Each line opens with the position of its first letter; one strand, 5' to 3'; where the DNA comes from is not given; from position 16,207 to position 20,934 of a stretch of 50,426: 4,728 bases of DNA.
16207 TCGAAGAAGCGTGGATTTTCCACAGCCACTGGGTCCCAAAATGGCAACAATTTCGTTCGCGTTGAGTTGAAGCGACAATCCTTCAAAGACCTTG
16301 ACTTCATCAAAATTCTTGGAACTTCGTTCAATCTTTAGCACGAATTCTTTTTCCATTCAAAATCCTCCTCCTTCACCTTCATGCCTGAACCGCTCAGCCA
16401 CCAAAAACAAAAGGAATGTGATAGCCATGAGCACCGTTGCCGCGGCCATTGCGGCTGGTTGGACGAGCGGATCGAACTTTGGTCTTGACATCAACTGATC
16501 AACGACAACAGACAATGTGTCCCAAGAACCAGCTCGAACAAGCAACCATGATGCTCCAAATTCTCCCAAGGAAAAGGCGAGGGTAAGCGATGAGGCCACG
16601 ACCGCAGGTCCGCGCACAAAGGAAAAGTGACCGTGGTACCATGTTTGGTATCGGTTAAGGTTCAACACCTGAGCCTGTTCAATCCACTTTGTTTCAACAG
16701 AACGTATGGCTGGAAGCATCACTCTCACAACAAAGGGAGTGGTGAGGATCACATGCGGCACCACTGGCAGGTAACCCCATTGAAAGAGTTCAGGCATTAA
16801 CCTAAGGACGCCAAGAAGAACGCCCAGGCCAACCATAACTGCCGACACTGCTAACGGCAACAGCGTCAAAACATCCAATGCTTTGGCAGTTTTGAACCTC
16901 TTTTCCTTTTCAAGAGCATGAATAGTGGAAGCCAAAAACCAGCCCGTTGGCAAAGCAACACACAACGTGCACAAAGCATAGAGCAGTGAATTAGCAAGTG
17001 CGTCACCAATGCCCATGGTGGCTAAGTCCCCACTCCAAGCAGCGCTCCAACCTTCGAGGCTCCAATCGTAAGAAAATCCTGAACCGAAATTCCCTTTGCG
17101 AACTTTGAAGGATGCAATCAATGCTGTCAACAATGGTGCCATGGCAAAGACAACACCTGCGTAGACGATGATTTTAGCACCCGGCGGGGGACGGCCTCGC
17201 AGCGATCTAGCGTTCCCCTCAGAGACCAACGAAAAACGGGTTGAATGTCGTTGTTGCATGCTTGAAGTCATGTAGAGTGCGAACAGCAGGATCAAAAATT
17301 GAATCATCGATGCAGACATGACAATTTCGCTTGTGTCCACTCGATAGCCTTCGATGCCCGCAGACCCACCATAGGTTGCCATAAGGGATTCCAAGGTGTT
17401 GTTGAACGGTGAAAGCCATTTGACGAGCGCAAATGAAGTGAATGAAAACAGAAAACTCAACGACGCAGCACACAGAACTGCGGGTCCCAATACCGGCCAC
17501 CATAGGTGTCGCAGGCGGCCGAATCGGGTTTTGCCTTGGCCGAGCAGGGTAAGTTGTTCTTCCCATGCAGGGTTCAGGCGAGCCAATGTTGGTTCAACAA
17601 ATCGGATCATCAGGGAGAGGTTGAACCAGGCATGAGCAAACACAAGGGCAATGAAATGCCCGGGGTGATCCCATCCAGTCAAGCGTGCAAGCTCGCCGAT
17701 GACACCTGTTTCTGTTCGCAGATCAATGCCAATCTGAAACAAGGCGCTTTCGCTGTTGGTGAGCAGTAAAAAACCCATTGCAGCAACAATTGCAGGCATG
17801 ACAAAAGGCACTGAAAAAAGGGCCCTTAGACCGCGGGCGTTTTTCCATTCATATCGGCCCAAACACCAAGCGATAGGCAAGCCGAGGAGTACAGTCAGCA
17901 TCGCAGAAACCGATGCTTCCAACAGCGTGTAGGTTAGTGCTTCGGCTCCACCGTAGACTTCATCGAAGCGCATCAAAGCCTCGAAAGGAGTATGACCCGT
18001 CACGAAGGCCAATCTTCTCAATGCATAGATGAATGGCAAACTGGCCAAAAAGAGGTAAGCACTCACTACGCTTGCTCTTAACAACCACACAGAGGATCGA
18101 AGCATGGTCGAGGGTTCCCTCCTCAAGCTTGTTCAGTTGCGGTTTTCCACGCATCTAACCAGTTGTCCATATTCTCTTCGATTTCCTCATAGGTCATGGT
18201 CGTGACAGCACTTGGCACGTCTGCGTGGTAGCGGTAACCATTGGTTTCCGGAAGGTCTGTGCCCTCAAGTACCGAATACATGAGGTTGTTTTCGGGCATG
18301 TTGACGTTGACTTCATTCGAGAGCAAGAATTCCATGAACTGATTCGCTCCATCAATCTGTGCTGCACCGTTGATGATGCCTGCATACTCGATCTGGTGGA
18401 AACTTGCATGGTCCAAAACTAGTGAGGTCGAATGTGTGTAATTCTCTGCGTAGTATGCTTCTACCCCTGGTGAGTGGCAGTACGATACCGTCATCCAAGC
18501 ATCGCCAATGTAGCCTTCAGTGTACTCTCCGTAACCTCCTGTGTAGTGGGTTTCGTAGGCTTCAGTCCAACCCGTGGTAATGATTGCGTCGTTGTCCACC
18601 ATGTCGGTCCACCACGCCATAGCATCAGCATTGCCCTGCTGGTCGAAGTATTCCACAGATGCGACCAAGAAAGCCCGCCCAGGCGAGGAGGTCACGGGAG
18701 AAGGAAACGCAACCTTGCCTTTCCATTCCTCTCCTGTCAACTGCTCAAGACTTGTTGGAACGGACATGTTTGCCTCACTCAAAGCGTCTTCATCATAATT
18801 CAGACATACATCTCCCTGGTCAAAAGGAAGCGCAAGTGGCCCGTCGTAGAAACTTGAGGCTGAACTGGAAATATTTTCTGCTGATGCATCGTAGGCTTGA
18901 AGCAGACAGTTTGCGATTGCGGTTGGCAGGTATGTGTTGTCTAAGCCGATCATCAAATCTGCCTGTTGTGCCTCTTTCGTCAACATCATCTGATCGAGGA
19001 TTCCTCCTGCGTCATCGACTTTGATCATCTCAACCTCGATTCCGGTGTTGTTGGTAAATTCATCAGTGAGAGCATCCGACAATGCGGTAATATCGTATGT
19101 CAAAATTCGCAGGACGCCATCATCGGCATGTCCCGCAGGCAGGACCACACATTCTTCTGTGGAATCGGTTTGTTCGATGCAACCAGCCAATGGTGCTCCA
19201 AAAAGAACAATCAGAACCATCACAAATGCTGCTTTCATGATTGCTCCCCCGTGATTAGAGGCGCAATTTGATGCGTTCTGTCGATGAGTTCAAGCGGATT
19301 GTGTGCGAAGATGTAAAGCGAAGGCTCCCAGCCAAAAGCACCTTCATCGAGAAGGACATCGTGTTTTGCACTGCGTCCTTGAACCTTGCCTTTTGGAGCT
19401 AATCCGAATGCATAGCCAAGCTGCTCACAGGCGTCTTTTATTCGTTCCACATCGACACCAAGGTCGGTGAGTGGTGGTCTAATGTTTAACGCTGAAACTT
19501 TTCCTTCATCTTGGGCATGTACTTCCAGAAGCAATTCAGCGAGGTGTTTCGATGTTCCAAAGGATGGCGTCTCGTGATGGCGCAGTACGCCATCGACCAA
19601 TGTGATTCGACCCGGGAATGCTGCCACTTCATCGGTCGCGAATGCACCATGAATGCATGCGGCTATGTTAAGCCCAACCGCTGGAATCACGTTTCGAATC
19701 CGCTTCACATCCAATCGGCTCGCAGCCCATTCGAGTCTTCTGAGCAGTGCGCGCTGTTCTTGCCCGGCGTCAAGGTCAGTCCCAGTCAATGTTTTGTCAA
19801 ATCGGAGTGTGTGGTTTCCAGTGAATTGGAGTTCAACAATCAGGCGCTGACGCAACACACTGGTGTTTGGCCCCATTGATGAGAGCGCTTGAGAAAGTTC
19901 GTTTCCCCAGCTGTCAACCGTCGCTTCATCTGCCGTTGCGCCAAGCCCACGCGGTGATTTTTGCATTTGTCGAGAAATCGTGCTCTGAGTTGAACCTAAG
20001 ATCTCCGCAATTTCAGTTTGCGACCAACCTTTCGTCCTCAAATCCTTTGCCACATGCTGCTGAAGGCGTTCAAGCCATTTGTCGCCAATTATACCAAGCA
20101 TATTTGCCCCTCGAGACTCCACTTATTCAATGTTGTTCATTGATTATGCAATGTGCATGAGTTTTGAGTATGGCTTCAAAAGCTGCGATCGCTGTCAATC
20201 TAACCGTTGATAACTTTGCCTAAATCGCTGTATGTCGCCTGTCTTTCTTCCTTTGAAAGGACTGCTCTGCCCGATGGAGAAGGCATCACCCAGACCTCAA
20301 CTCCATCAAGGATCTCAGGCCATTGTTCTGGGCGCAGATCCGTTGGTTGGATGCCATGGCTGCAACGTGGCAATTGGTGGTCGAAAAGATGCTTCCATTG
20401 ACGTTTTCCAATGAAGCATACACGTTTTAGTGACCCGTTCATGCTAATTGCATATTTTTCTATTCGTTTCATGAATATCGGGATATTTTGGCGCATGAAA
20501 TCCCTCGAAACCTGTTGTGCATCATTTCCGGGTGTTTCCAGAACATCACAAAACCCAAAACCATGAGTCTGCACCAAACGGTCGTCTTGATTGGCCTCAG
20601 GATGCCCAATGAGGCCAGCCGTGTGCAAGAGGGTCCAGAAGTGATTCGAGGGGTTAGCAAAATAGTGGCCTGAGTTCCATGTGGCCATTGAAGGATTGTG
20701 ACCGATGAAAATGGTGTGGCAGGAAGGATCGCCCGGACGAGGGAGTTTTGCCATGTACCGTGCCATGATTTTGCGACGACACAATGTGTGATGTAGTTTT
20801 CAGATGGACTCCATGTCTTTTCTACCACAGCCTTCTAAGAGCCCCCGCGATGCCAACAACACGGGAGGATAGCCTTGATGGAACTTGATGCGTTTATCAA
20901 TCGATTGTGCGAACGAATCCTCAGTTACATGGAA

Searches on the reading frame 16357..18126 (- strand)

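Call 87: search_protein_families(library=pfam, proteins=[window:16357-18126:-], max_evalue=0.001)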
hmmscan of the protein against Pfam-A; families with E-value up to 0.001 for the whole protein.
window:16357-18126:- (589 aa): 1 family
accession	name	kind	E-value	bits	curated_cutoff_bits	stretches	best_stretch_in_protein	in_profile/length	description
PF00528.27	BPD_transp_1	-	0.00025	21.2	26.4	0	82-285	1-168/184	Binding-protein-dependent transport system inner membrane component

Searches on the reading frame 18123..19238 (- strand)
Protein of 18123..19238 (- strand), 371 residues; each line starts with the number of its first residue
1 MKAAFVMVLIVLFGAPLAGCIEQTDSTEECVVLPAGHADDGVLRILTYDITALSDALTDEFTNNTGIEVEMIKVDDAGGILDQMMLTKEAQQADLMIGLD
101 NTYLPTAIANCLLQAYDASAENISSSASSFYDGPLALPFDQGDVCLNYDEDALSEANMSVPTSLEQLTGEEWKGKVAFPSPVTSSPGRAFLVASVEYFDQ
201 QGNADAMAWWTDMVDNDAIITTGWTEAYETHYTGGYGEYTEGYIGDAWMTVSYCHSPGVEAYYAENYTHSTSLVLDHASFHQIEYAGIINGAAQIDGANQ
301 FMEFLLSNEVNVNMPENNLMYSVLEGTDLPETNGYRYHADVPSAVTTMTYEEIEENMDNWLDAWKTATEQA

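Call 87: search_protein_families(library=pfam, proteins=[window:18123-19238:-], max_evalue=0.001)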
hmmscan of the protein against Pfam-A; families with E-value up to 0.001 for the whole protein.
window:18123-19238:- (371 aa): 3 families
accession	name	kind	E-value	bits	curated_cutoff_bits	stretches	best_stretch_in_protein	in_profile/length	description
PF13343.11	SBP_bac_6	-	7.4e-12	45.7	24.6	1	93-323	4-219/245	Bacterial extracellular solute-binding protein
PF01547.30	SBP_bac_1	-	5.4e-10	40.2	26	1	55-310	12-305/307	Bacterial extracellular solute-binding protein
PF13531.11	SBP_bac_11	-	2.4e-09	37.8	25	1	52-309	11-216/227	Bacterial extracellular solute-binding protein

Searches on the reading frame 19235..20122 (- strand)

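Call 87: search_protein_families(library=pfam, proteins=[window:19235-20122:-], max_evalue=0.001)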
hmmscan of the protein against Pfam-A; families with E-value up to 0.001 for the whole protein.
window:19235-20122:- (295 aa): 3 families
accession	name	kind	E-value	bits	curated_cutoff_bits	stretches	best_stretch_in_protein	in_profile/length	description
PF10120.14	ThiN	-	2.1e-26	93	25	1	131-282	3-162/165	Thiamine-phosphate synthase ThiN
PF01381.28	HTH_3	-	0.00037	20.9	23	1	28-51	4-28/55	Helix-turn-helix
PF13545.12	HTH_Crp_2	-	0.0006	20.2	27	0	32-55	22-45/70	Crp-like helix-turn-helix domain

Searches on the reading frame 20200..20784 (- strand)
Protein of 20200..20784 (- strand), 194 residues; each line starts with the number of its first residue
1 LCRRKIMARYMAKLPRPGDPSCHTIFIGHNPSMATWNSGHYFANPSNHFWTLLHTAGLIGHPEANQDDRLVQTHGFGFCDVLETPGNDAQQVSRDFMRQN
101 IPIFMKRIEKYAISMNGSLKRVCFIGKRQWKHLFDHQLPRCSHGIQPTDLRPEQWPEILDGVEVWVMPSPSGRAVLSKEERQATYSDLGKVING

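Call 87: search_protein_families(library=pfam, proteins=[window:20200-20784:-], max_evalue=0.001)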
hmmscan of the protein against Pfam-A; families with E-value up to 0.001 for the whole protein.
window:20200-20784:- (194 aa): 1 family
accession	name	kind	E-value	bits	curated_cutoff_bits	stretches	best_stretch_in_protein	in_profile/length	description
PF03167.25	UDG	-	8.8e-11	42.5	24.3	1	18-185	4-137/141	Uracil DNA glycosylase superfamily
